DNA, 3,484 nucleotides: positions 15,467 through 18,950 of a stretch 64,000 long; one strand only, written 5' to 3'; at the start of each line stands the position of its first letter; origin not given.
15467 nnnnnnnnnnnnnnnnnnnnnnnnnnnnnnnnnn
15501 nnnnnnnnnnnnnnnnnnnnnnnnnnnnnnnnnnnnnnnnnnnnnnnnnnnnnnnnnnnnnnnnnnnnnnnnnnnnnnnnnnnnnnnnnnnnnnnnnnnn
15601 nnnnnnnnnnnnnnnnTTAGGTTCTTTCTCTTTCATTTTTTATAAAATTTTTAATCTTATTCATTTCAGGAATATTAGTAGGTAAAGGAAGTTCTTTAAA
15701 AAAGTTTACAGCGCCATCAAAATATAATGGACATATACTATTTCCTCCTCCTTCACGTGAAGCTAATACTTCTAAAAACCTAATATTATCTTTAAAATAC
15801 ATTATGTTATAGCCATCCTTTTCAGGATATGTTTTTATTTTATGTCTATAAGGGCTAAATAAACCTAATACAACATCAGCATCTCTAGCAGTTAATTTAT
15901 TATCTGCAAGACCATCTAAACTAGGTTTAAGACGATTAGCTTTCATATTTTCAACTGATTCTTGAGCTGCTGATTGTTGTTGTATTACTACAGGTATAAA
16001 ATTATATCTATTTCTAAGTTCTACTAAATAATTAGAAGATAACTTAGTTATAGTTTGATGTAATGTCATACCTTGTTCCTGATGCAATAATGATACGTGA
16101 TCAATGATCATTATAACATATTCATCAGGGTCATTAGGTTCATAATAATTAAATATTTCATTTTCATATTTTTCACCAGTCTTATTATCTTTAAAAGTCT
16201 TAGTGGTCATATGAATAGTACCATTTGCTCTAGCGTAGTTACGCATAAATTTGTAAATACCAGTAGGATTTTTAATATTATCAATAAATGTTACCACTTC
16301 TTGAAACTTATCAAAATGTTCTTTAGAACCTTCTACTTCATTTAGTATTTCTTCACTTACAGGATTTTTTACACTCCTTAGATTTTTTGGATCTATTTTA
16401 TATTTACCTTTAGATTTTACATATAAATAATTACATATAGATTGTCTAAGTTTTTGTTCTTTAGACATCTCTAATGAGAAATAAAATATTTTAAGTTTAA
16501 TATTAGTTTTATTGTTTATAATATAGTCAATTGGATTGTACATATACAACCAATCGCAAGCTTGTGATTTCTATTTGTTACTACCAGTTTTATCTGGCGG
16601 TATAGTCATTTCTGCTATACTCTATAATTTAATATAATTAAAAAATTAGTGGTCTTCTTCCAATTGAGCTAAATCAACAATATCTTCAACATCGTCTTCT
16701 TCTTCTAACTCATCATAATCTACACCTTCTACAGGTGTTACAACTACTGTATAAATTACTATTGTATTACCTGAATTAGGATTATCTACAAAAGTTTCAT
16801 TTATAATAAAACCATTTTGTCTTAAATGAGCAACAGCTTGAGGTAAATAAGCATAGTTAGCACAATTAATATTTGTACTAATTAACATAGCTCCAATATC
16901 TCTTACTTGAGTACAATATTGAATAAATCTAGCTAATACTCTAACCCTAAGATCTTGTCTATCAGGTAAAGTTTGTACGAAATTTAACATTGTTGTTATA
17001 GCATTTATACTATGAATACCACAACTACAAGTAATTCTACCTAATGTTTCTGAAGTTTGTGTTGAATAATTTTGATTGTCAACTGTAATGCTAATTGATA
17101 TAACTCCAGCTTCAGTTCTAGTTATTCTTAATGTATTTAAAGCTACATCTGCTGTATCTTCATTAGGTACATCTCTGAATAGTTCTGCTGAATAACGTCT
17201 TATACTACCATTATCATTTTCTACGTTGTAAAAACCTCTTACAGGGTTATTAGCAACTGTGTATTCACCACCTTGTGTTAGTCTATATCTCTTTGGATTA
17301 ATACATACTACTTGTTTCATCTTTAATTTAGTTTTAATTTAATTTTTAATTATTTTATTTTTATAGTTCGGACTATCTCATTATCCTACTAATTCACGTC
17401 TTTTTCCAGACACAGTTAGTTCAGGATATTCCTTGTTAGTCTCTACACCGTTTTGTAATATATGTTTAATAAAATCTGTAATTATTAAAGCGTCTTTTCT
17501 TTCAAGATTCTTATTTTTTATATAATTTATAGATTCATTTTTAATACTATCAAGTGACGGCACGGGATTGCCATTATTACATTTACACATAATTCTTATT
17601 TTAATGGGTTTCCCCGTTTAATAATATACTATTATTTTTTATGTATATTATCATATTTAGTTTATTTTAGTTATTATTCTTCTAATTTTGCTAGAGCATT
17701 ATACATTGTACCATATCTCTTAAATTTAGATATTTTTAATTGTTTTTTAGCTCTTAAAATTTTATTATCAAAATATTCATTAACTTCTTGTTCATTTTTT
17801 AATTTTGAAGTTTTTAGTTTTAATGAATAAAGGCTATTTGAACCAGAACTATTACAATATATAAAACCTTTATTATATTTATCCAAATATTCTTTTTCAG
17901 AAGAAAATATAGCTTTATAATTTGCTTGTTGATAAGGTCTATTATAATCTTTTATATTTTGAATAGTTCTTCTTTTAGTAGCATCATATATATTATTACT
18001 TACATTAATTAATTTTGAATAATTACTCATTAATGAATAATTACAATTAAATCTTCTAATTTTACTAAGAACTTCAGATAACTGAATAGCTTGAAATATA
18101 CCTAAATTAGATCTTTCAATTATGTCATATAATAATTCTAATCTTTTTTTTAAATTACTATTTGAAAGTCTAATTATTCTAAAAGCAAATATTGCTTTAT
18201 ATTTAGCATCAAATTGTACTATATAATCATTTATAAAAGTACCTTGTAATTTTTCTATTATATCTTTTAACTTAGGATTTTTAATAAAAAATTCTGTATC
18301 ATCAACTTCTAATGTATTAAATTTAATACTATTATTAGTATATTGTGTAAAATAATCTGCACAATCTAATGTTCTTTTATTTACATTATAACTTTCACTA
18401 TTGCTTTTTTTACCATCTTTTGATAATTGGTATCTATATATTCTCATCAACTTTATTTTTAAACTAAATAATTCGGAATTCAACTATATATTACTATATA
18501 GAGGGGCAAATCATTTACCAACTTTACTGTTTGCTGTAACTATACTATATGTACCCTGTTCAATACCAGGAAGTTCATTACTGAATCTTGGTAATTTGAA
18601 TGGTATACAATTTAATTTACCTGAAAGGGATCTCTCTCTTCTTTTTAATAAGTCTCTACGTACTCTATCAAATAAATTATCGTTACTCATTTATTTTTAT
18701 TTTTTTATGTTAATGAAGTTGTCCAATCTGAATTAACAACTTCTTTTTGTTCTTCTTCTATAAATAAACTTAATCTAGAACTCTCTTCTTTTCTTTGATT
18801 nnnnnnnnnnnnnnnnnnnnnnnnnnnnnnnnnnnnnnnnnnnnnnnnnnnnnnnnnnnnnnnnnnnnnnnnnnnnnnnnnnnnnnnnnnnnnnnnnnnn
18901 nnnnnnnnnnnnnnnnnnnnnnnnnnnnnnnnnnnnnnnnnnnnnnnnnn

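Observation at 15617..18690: Replicative helicase interrupted inside Walker A by a 1.95-kb intron carrying two non-canonical ORFs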

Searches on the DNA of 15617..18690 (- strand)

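Call 5: search_dna_similar(query=window:15617-18690:-, collection=phages, mode=near, max_rows=30)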
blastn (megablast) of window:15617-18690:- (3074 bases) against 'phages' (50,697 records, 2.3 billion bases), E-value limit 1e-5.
No match.

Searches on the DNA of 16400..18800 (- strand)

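Call 4: search_rna_families(source=window, start=16400, end=18800, threshold=evalue, max_evalue=10, show_alignments=4)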
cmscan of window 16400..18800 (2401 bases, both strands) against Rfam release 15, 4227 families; matches with E-value up to 10: 3.
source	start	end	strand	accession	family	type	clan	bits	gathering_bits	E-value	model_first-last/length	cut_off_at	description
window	17941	17978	-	RF01375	CRISPR-DR62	Gene; CRISPR;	-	24.7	45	3.5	1-37/37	no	CRISPR RNA direct repeat element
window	18556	18601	-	RF01359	CRISPR-DR46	Gene; CRISPR;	-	20.5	50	6.1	1-38/38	no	CRISPR RNA direct repeat element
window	16672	16723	-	RF01134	sR30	Gene; snRNA; snoRNA; CD-box;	-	15.3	38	0.95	1-57/57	no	Small nucleolar RNA sR30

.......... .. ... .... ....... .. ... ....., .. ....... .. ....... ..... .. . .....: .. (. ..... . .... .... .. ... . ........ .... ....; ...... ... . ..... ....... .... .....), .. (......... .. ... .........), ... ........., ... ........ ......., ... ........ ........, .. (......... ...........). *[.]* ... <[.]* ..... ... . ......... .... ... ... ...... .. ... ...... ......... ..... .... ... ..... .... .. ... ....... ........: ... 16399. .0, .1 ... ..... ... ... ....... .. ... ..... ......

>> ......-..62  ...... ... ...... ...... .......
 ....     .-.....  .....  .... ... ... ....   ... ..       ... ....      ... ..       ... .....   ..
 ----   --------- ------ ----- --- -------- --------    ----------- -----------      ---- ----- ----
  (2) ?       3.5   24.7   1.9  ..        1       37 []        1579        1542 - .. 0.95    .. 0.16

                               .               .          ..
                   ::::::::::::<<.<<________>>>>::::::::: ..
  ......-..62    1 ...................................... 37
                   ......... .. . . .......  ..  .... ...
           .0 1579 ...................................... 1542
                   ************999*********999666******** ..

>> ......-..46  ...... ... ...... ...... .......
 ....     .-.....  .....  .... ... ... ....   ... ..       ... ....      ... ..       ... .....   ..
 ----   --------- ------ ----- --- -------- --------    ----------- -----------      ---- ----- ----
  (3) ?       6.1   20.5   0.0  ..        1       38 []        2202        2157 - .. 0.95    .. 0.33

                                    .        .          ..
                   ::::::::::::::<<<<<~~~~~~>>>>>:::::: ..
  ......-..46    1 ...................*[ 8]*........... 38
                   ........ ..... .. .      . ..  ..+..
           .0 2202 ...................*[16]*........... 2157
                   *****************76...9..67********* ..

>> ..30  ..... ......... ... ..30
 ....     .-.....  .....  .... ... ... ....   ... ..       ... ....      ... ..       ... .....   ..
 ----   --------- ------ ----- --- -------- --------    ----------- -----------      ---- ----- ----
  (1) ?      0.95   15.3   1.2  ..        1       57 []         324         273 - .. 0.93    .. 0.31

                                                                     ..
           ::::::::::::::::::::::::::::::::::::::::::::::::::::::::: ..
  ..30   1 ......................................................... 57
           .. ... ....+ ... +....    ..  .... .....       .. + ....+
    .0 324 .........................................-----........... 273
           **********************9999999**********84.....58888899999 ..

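Call 85: search_dna_similar(query=window:17355-17660:-, collection=phages, mode=distant, max_evalue=0.01, max_rows=30)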
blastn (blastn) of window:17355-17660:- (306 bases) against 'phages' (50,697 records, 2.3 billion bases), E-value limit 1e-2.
No match.
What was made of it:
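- Tried and rejected: megablast and blastn of the region and of the core against the phage collection gave no match, not even to phi14:2 (calls 5, 85).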
